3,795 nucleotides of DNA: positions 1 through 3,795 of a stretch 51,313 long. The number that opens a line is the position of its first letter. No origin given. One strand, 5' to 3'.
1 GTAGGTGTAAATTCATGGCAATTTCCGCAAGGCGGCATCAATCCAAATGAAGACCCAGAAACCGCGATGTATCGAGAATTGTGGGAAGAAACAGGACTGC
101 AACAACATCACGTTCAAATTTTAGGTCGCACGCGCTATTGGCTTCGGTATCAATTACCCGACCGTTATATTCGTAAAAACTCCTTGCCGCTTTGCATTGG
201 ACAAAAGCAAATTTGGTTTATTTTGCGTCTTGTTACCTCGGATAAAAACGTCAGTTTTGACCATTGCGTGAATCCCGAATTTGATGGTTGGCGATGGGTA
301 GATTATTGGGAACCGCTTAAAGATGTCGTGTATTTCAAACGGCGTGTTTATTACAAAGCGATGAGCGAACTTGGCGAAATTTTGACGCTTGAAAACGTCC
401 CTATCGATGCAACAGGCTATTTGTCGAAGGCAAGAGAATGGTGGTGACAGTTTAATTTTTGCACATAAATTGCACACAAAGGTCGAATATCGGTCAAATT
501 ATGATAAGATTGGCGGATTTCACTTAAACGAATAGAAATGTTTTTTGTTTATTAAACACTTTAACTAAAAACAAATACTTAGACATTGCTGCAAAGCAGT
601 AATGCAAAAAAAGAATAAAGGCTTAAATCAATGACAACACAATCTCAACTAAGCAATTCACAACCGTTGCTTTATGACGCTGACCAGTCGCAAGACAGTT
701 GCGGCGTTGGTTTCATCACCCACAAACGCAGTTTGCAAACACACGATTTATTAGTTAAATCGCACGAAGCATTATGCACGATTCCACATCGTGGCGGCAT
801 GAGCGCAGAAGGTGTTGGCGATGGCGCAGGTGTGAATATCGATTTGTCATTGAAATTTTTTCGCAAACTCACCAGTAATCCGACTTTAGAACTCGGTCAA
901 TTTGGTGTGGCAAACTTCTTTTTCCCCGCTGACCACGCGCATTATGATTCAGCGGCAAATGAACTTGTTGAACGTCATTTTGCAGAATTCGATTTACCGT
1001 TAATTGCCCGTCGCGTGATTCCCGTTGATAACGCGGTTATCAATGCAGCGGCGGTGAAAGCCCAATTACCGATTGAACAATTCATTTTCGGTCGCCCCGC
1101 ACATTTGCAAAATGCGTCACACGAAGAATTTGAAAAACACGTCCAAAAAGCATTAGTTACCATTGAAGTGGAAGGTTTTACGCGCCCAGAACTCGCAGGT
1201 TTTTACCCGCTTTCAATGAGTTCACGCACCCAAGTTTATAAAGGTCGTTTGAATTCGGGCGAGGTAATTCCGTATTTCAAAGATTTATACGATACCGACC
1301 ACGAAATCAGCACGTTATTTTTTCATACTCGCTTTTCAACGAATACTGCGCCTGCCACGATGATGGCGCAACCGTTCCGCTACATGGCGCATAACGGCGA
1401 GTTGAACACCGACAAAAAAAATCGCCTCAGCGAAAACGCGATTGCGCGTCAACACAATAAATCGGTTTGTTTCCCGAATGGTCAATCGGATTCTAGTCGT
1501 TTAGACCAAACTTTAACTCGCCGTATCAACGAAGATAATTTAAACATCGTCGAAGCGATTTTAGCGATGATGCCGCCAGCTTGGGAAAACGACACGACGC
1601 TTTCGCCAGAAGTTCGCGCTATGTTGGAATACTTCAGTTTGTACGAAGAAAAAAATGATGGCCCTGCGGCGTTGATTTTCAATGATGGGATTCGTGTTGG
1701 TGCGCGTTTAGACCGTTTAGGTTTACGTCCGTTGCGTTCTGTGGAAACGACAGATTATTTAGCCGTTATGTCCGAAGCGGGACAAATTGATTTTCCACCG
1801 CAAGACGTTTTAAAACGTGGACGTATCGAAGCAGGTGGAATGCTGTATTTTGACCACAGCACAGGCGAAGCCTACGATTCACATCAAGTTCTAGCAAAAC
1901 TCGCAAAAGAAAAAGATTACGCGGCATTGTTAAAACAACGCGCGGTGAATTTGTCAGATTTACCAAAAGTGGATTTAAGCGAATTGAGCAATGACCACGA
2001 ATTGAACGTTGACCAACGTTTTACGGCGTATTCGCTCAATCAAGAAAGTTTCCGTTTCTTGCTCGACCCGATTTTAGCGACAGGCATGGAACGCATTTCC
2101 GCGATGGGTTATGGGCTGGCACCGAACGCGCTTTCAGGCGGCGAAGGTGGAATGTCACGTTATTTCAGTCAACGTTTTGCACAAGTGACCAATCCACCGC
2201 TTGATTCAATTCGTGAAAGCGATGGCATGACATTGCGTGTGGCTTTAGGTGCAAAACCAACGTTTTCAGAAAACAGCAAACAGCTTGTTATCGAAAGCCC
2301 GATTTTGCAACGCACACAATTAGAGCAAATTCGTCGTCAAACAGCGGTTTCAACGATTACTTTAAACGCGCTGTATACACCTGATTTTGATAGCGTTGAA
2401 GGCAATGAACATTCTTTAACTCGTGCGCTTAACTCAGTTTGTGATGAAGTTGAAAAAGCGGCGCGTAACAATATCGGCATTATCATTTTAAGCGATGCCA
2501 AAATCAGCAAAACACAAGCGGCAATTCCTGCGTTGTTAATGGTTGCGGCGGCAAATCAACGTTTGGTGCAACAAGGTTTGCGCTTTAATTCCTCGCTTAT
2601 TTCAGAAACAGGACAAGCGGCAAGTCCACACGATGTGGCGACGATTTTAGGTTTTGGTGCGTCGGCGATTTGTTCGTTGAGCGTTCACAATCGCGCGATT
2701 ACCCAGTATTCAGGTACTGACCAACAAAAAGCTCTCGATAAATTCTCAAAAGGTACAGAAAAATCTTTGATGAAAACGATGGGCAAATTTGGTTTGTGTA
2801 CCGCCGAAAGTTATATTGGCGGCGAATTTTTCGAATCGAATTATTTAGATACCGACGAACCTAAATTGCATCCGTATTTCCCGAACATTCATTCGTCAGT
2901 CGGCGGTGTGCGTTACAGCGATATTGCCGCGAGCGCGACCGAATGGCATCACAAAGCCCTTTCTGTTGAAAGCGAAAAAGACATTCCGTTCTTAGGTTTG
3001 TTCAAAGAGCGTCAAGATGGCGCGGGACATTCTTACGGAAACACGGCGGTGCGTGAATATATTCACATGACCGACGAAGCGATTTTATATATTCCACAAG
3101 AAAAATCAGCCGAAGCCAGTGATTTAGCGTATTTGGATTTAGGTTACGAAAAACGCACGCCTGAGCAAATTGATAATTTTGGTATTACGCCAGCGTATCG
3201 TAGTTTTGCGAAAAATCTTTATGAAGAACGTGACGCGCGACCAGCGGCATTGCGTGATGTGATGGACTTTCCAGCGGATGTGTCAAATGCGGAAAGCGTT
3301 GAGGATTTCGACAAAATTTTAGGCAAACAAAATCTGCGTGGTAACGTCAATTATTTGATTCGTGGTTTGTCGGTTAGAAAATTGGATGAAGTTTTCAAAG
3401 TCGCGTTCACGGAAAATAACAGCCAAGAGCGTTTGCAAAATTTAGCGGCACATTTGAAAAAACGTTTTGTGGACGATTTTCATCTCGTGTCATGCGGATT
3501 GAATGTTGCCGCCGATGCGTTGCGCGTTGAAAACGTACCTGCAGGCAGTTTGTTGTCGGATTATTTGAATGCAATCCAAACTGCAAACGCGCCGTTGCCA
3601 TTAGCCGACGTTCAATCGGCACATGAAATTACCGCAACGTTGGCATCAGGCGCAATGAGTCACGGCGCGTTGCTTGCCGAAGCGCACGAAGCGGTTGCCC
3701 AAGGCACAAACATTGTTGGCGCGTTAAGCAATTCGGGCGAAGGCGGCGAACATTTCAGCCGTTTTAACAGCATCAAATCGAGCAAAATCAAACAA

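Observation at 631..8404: Over-long GltB homolog without gltD, followed by a CysJ-like diflavin reductase: possible alternative electron-donor pairing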

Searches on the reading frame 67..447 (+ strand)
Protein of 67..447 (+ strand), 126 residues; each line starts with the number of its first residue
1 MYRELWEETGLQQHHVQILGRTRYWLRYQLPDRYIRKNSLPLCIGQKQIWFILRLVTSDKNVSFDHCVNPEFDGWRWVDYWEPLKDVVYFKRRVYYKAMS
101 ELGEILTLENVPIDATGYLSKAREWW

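Call 7: search_protein_families(library=pfam, proteins=[window:67-447:+])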
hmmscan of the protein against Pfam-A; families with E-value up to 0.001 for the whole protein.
window:67-447:+ (126 aa): 1 family
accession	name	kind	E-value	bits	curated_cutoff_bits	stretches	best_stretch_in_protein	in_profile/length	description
PF00293.34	NUDIX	-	1.9e-10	41.3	21.1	1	2-95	49-131/134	NUDIX domain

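Call 8: search_protein_families(library=ncbifam, proteins=[window:67-447:+])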
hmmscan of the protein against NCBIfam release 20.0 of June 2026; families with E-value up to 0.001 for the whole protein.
window:67-447:+ (126 aa): 5 families
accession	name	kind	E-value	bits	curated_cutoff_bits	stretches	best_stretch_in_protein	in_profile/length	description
NF001937.0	PRK00714.1-4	equivalog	1.1e-47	161.6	139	1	1-108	50-157/161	RNA pyrophosphohydrolase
NF001934.0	PRK00714.1-1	equivalog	2e-43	147.8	241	1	1-107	50-156/176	RNA pyrophosphohydrolase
NF001935.0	PRK00714.1-2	equivalog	4.6e-42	143.6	259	1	1-110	50-159/183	RNA pyrophosphohydrolase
NF001938.0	PRK00714.1-5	equivalog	3.3e-22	78.7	116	1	2-104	65-168/172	RNA pyrophosphohydrolase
NF001936.0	PRK00714.1-3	equivalog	1.2e-12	48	118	1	1-100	54-147/155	RNA pyrophosphohydrolase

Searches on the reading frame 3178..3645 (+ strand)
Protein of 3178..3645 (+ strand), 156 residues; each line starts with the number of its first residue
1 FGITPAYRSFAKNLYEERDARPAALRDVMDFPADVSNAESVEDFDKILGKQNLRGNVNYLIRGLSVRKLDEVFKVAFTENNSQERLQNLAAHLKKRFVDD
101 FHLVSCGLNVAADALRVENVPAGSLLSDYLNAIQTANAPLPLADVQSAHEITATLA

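Call 83: predict_structure(alignment_id=A2)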
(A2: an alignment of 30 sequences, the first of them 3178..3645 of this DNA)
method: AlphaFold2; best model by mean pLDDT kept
length: 156 residues; sequences in the alignment: 30
mean_pLDDT: 86.8   pTM: 0.74
mean pLDDT of the five models: 86.8, 85.3, 85.3, 83.7, 81.6
residues with pLDDT >= 90: 87; 70-90: 50; 50-70: 19; < 50: 0
segments of 3 or more residues with pLDDT < 50: none
pLDDT, mean of each block of 10 residues (from residue 1): 75 74 56 93 95 84 96 97 98 93 88 96 93 92 83 69
secondary structure, 60 per line:
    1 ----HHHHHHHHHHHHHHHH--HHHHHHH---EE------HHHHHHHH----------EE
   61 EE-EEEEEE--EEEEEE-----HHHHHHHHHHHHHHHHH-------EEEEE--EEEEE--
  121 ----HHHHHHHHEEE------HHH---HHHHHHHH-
elements in order: H5-20 H23-29 H41-48 E59-62 E64-69 E72-77 H83-99 E107-111 E114-118 H125-132 E133-135 H148-155

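Call 86: fold_search(model_id=the predicted structure, library=pdb)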
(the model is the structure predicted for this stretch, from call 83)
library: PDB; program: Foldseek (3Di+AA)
matches with E <= 10: 780; with E <= 0.001: 0
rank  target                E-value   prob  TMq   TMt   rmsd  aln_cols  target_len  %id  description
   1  6upb_A                5.8e-03  0.95  0.27  0.18  10.7        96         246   14  Structure of apo trehalose-6-phosphate phosphatase from Salmonella typhimurium (released 2020-08-26)
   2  6rme_A                3.7e-02  0.99  0.30  0.14   2.9        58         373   12  Structure of IMP bound Plasmodium falciparum IMP-nucleotidase mutant D172N (released 2020-07-08)
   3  6rme_G                4.5e-02  0.99  0.31  0.14   2.5        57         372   10  Structure of IMP bound Plasmodium falciparum IMP-nucleotidase mutant D172N (released 2020-07-08)
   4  5gvx                  4.5e-02  0.80  0.27  0.12   8.8        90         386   13  Structural insight into dephosphorylation by Trehalose 6-phosphate Phosphatase (OtsB2) from Mycobacterium Tuberculosis (released 2017-09-27)
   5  6qj6_E                4.5e-02  0.66  0.27  0.18  11.6        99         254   14  The structure of Trehalose-6-phosphatase from Burkholderia pseudomallei (released 2020-01-15)
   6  6rmw_A                5.4e-02  0.99  0.30  0.13   2.9        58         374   12  Structure of N-terminal truncated IMP bound Plasmodium falciparum IMP-nucleotidase (released 2020-07-15)
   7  6rmo_F                5.8e-02  0.99  0.30  0.14   3.0        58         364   10  Structure of Plasmodium falciparum IMP-nucleotidase (released 2020-07-15)
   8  6qj6_A                7.0e-02  0.77  0.27  0.17   9.2        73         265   16  The structure of Trehalose-6-phosphatase from Burkholderia pseudomallei (released 2020-01-15)
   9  6rme_E                8.0e-02  0.96  0.32  0.14   4.5        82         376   12  Structure of IMP bound Plasmodium falciparum IMP-nucleotidase mutant D172N (released 2020-07-08)
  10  6rmo_B                9.7e-02  0.95  0.31  0.15   4.8        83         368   11  Structure of Plasmodium falciparum IMP-nucleotidase (released 2020-07-15)
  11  6rme_B                1.0e-01  0.97  0.30  0.13   3.0        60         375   12  Structure of IMP bound Plasmodium falciparum IMP-nucleotidase mutant D172N (released 2020-07-08)
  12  6rmo_H                1.0e-01  0.95  0.29  0.14   3.6        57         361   14  Structure of Plasmodium falciparum IMP-nucleotidase (released 2020-07-15)
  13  6rmo_P                1.0e-01  0.87  0.30  0.14   5.7        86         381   10  Structure of Plasmodium falciparum IMP-nucleotidase (released 2020-07-15)
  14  6rmo_D                1.0e-01  0.54  0.28  0.14  11.6       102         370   15  Structure of Plasmodium falciparum IMP-nucleotidase (released 2020-07-15)
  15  9dd4_A                1.3e-01  0.60  0.26  0.31   5.6        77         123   13  Crystal Structure of Designed facilitated dissociation target LHD101An1: LHD101A with an N-terminal extension (released 2025-08-20)
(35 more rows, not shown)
